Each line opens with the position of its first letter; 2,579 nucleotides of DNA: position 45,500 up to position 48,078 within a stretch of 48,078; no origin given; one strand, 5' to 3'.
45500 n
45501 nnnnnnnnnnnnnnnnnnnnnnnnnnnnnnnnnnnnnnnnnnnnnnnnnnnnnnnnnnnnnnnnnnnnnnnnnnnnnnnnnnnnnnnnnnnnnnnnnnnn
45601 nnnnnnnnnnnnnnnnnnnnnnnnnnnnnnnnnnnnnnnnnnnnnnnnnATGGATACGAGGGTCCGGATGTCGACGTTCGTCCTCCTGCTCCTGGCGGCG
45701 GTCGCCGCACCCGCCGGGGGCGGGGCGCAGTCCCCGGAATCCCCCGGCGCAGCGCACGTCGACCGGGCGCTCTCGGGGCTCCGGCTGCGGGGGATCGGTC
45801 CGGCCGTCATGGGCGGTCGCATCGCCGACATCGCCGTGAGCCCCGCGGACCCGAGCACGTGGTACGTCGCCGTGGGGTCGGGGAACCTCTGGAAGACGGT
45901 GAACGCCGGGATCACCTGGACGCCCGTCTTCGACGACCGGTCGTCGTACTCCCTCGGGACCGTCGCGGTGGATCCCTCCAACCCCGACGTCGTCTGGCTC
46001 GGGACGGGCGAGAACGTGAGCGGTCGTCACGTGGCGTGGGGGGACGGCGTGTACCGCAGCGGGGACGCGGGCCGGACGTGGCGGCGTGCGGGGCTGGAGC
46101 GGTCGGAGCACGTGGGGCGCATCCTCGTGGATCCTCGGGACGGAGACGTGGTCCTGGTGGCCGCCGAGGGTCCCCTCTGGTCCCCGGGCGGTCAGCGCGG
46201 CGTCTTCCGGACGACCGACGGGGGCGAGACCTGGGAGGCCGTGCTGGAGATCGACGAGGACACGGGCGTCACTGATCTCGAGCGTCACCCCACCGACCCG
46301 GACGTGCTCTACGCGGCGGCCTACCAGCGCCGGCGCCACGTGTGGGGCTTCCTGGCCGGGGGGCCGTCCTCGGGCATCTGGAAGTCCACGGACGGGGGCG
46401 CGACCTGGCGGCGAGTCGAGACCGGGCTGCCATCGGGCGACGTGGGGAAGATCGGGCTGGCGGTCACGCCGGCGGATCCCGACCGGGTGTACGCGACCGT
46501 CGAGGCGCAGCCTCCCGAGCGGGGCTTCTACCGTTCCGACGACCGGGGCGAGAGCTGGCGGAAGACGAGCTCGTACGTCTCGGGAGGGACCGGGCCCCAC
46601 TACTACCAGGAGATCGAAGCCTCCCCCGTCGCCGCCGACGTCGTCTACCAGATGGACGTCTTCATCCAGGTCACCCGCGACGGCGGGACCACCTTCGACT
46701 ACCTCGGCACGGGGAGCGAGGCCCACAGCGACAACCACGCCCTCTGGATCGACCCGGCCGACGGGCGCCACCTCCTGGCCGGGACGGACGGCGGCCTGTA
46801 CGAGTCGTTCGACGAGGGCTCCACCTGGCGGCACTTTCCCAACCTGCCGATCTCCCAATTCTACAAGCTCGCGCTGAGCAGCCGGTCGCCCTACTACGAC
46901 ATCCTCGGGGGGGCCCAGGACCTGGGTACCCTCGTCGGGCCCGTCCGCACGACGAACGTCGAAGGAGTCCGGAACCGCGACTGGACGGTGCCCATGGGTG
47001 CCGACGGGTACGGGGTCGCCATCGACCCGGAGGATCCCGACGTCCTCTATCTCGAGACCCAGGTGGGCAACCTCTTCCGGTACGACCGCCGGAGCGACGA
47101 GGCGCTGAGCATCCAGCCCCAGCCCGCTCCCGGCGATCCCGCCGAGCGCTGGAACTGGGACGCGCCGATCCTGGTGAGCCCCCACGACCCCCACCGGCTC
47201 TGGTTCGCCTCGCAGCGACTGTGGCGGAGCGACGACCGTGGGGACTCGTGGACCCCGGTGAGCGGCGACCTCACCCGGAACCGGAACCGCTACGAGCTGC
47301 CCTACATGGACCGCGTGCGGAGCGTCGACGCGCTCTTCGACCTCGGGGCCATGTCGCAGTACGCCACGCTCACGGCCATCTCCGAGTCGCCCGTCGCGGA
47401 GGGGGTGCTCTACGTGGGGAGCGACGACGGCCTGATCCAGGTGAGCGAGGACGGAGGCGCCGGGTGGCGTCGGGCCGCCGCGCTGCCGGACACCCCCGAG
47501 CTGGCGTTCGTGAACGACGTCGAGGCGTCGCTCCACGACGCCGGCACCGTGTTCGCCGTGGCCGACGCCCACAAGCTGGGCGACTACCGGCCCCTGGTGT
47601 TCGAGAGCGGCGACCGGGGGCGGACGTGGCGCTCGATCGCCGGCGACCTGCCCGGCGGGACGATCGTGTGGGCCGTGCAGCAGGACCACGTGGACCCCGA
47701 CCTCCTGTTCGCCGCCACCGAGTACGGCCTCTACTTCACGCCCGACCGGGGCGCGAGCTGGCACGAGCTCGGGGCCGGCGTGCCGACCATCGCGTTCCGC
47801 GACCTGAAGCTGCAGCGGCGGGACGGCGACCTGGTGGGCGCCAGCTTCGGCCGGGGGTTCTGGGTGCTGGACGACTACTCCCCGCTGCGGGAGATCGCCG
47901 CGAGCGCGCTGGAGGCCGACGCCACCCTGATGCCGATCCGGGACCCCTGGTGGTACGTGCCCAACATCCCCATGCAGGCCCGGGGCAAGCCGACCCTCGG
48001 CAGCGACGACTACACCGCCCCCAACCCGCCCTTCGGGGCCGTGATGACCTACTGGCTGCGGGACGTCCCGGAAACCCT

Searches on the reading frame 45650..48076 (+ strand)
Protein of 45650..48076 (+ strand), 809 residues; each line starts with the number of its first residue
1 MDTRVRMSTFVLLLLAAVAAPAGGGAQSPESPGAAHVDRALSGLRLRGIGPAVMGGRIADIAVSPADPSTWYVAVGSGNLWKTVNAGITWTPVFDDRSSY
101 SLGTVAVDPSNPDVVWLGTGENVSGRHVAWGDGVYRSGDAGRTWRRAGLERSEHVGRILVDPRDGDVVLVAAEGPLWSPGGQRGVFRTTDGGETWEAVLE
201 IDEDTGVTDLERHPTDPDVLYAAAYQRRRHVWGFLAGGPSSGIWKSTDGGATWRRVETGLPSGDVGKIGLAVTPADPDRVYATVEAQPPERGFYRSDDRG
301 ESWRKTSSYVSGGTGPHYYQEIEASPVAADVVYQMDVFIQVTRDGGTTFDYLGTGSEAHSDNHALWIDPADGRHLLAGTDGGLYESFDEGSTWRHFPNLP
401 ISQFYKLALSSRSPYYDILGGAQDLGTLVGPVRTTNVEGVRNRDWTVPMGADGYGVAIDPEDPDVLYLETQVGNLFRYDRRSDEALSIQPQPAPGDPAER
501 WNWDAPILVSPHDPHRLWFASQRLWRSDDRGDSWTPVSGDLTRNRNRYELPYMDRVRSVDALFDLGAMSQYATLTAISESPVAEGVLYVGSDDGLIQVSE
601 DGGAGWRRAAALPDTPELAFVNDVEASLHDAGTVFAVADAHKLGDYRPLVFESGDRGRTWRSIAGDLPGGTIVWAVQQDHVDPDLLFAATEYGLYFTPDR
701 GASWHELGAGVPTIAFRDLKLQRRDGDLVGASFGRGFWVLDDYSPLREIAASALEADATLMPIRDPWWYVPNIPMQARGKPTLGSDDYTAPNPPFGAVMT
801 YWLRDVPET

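Call 8: search_protein_families(library=pfam, proteins=[window:45650-48076:+], max_evalue=0.01)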
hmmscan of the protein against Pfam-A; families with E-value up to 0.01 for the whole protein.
window:45650-48076:+ (809 aa): 5 families
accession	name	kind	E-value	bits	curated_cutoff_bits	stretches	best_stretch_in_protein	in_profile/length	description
PF15902.12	Sortilin-Vps10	-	6.1e-30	104.8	33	3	134-224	3-87/446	Sortilin, neurotensin receptor 3,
PF02012.26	BNR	-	7.5e-11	40.8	27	0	186-196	1-11/12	BNR/Asp-box repeat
PF13088.12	BNR_2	-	1.6e-09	37.9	31.4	1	125-305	74-250/277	BNR repeat-like domain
PF15899.11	BNR_6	-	1.4e-05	25.2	27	0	524-535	1-12/14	BNR-Asp box repeat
PF14870.12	PSII_BNR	-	6.4e-05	22.8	27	0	589-709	34-142/303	Photosynthesis system II assembly factor YCF48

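Call 9: search_protein_families(library=ncbifam, proteins=[window:45650-48076:+], max_evalue=0.01)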
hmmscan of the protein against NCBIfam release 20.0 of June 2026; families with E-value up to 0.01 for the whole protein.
window:45650-48076:+ (809 aa): 2 families
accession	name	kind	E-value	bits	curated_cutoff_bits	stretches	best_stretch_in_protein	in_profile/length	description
NF045728.1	glycosyl_F510_1955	equivalog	4.7e-42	144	175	4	288-417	69-192/246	F510_1955 family glycosylhydrolase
NF010237.0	PRK13684.1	equivalog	5.5e-05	22.3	326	0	589-732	62-190/334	photosynthesis system II assembly factor Ycf48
